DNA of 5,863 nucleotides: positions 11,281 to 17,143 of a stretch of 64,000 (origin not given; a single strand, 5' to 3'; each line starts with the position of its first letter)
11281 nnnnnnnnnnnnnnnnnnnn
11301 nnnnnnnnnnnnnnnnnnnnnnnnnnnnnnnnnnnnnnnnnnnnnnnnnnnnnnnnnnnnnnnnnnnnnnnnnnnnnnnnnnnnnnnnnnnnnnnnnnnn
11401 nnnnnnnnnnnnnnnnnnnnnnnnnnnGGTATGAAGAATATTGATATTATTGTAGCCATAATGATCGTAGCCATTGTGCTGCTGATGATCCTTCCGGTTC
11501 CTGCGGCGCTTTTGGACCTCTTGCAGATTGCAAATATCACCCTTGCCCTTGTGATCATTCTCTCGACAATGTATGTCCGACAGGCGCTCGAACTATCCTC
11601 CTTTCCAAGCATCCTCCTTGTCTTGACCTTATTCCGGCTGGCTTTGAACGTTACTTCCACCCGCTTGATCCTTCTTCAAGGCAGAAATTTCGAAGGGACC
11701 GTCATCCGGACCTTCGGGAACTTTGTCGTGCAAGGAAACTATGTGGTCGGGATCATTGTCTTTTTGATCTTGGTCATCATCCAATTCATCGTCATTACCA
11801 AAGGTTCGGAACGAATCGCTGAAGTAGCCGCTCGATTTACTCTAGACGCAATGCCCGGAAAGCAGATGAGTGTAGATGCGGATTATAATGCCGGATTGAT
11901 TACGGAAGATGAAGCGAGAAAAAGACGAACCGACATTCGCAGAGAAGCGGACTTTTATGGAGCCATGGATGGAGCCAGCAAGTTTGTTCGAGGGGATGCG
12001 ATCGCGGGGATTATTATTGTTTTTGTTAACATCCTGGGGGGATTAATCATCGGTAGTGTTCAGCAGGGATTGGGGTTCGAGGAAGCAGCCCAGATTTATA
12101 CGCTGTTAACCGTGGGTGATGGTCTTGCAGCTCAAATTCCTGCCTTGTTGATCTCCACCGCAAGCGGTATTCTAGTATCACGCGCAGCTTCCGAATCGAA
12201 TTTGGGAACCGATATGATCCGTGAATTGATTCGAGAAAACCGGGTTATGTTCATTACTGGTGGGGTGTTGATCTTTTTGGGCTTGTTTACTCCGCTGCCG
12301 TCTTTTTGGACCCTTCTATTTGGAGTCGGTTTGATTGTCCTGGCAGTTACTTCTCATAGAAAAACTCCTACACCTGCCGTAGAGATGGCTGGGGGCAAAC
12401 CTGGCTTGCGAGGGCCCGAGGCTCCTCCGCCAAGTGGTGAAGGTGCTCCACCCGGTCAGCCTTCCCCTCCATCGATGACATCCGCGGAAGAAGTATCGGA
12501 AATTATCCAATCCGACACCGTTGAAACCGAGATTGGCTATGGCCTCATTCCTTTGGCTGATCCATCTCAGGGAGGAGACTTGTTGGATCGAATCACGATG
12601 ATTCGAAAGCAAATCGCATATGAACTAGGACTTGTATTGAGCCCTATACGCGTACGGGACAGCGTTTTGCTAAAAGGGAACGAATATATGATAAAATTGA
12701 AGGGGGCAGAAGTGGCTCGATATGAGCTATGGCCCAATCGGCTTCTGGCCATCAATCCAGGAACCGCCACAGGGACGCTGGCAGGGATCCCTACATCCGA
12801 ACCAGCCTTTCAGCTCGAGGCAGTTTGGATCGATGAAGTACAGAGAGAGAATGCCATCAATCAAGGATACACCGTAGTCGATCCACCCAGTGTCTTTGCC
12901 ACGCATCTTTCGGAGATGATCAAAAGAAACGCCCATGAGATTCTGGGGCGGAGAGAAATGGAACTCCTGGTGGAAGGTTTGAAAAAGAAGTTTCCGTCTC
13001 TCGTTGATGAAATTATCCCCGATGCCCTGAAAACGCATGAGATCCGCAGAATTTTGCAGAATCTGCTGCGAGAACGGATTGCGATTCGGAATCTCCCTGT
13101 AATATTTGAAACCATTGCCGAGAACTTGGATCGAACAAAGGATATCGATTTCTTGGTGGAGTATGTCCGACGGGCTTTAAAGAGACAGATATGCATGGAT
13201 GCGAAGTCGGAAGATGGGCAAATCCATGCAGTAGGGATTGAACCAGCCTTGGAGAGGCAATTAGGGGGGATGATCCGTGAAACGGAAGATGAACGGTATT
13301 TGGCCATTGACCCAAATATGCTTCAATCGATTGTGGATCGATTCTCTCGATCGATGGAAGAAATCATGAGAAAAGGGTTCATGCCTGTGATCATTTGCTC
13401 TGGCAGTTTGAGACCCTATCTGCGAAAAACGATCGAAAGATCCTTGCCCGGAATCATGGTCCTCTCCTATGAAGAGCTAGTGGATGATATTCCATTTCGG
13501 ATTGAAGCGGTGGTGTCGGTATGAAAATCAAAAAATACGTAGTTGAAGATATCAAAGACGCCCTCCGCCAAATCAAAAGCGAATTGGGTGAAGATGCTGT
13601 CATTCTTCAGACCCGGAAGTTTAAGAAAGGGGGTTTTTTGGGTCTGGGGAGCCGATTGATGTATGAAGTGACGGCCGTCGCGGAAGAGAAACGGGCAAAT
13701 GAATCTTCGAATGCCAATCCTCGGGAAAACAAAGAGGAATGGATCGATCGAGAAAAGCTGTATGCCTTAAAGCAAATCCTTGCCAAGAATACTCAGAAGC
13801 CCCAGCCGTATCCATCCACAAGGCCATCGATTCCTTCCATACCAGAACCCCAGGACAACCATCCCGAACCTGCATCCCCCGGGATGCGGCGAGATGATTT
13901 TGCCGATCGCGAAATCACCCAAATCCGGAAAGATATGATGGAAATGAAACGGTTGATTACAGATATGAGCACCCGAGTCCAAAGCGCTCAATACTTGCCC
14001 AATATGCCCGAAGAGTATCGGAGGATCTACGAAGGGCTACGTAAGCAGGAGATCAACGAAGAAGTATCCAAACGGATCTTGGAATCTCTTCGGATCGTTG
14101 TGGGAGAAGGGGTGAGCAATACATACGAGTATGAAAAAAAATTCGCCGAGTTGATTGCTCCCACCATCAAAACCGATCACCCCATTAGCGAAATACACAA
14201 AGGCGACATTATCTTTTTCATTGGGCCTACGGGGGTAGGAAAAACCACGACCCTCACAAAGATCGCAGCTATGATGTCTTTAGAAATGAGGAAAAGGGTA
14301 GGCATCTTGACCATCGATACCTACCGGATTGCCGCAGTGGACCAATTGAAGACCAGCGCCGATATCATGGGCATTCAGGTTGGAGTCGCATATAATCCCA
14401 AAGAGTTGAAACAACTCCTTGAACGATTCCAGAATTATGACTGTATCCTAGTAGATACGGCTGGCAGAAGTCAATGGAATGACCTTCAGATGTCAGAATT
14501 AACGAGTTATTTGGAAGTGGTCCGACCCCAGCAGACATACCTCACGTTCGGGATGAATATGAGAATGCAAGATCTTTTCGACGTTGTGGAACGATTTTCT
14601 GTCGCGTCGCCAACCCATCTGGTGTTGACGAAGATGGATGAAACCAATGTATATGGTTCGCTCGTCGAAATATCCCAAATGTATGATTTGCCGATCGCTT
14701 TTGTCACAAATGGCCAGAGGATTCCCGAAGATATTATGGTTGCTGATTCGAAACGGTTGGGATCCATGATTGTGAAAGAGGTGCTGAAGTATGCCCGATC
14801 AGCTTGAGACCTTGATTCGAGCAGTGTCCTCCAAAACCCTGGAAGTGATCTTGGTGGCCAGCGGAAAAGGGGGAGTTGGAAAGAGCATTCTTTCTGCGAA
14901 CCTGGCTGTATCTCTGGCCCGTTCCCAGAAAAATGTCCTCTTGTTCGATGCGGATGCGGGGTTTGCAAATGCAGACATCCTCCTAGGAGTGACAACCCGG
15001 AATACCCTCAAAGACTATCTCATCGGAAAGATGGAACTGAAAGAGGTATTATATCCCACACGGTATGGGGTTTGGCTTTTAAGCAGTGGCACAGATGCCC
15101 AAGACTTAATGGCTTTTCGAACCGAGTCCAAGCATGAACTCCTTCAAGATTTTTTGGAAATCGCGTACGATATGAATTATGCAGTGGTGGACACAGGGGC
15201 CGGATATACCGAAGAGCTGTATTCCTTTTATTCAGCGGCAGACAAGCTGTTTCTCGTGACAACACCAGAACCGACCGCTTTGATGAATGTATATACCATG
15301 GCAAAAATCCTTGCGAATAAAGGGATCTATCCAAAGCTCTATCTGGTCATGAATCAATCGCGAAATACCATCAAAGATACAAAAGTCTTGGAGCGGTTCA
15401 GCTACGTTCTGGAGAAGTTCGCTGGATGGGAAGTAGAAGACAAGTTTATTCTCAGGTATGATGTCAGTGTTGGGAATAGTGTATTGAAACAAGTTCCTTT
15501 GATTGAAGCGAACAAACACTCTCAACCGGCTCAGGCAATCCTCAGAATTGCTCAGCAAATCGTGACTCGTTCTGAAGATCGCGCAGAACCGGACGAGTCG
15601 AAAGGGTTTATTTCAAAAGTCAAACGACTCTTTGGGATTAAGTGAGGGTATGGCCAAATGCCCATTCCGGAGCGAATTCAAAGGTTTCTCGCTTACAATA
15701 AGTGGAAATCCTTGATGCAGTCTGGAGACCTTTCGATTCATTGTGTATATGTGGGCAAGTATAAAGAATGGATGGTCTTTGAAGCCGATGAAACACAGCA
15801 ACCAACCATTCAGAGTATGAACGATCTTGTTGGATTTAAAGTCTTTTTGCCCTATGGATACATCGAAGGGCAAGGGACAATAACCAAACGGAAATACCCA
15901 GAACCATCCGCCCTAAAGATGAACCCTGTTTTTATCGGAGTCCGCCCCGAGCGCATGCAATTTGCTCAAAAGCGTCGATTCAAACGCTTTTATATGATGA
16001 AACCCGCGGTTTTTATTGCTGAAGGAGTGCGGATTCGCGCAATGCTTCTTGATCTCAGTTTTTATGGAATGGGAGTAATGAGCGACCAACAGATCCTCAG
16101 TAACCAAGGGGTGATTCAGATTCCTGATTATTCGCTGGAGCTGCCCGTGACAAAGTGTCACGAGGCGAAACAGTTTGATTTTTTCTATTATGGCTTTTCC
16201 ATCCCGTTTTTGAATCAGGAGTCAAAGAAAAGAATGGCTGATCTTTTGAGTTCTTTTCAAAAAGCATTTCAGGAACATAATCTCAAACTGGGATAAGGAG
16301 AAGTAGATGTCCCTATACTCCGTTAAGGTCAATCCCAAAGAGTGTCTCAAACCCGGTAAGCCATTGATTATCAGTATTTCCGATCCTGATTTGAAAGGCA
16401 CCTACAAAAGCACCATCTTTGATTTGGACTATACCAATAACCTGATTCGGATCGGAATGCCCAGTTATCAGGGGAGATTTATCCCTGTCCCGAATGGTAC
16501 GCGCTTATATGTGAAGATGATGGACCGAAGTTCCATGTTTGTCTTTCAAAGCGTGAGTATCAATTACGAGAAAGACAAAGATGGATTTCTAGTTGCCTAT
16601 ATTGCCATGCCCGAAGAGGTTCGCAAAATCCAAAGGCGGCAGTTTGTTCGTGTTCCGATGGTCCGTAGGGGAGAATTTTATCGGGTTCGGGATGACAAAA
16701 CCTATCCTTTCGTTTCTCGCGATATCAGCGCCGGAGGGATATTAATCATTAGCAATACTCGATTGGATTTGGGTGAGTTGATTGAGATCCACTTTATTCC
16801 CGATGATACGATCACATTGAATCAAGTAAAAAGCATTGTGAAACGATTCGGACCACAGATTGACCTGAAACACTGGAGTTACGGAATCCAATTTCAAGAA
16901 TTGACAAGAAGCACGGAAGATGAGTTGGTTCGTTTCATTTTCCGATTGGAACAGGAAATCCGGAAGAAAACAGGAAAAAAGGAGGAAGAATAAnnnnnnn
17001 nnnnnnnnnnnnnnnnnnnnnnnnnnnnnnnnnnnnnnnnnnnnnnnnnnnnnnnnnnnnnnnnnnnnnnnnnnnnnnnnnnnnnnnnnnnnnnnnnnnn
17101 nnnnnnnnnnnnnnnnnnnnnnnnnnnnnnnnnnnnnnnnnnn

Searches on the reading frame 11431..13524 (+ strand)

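Call 36: search_protein_families(library=pfam, proteins=[window:11431-13524:+], max_evalue=0.001)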
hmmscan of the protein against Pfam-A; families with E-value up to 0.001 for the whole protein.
window:11431-13524:+ (697 aa): 1 family
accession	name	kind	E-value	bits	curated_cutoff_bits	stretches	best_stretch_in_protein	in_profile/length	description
PF00771.25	FHIPEP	-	2.5e-262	872.6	29.1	1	15-687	1-656/657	FHIPEP family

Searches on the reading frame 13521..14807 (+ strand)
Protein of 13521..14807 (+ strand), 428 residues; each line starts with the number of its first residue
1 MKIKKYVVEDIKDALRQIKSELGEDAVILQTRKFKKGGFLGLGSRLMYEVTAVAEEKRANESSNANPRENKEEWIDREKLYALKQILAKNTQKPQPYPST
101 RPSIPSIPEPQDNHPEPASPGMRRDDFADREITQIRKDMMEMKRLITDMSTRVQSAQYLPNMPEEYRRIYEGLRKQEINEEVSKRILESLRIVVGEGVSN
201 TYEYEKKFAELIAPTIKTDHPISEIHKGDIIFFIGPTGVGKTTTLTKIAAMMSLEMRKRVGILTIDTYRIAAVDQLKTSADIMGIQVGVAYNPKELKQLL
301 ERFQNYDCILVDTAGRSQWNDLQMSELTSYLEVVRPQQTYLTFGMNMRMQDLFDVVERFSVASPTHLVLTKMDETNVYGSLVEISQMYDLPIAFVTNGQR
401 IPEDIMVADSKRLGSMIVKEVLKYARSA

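Call 36: search_protein_families(library=pfam, proteins=[window:13521-14807:+], max_evalue=0.001)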
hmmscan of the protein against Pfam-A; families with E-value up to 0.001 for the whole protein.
window:13521-14807:+ (428 aa): 2 families
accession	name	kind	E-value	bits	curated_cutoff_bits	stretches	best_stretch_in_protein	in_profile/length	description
PF00448.28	SRP54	-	8.8e-41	140.1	22.7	1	230-418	3-195/196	SRP54-type protein, GTPase domain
PF00005.33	ABC_tran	-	0.00029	21.9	25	1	224-319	7-80/137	ABC transporter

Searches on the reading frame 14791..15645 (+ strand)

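Call 36: search_protein_families(library=pfam, proteins=[window:14791-15645:+], max_evalue=0.001)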
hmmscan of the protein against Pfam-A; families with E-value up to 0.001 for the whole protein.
window:14791-15645:+ (284 aa): 5 families
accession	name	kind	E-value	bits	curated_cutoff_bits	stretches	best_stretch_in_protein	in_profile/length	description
PF10609.15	ParA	-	1.4e-19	70.9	27.1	1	18-257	4-245/246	NUBPL iron-transfer P-loop NTPase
PF01656.29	CbiA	-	1.1e-14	55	25.4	1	20-274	1-96/125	CobQ/CobB/MinD/ParA nucleotide binding domain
PF13614.12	AAA_31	-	4.7e-12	46.6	27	1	18-172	2-162/177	AAA domain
PF02374.21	ArsA_ATPase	-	5e-07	29.7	24.3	1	20-62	3-45/305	Anion-transporting ATPase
PF00142.24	Fer4_NifH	-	7.3e-07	29.4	25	1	24-258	6-245/271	4Fe-4S iron sulfur cluster binding proteins, NifH/frxC family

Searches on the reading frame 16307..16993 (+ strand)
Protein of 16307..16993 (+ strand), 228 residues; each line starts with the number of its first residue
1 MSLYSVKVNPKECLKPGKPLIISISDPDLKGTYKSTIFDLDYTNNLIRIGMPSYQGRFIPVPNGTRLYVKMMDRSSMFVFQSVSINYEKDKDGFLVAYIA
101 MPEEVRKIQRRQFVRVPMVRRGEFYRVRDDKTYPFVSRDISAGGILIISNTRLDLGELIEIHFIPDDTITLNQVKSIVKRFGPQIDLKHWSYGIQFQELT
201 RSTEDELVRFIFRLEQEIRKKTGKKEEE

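Call 36: search_protein_families(library=pfam, proteins=[window:16307-16993:+], max_evalue=0.001)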
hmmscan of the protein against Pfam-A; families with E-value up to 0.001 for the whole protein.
window:16307-16993:+ (228 aa): 2 families
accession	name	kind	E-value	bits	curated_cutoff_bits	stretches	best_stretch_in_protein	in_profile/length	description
PF12945.12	PilZNR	-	4.8e-14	52.7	23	1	15-91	1-76/85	Flagellar protein YcgR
PF07238.19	PilZ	-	4.9e-14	52.9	22.5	1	109-213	1-102/102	PilZ domain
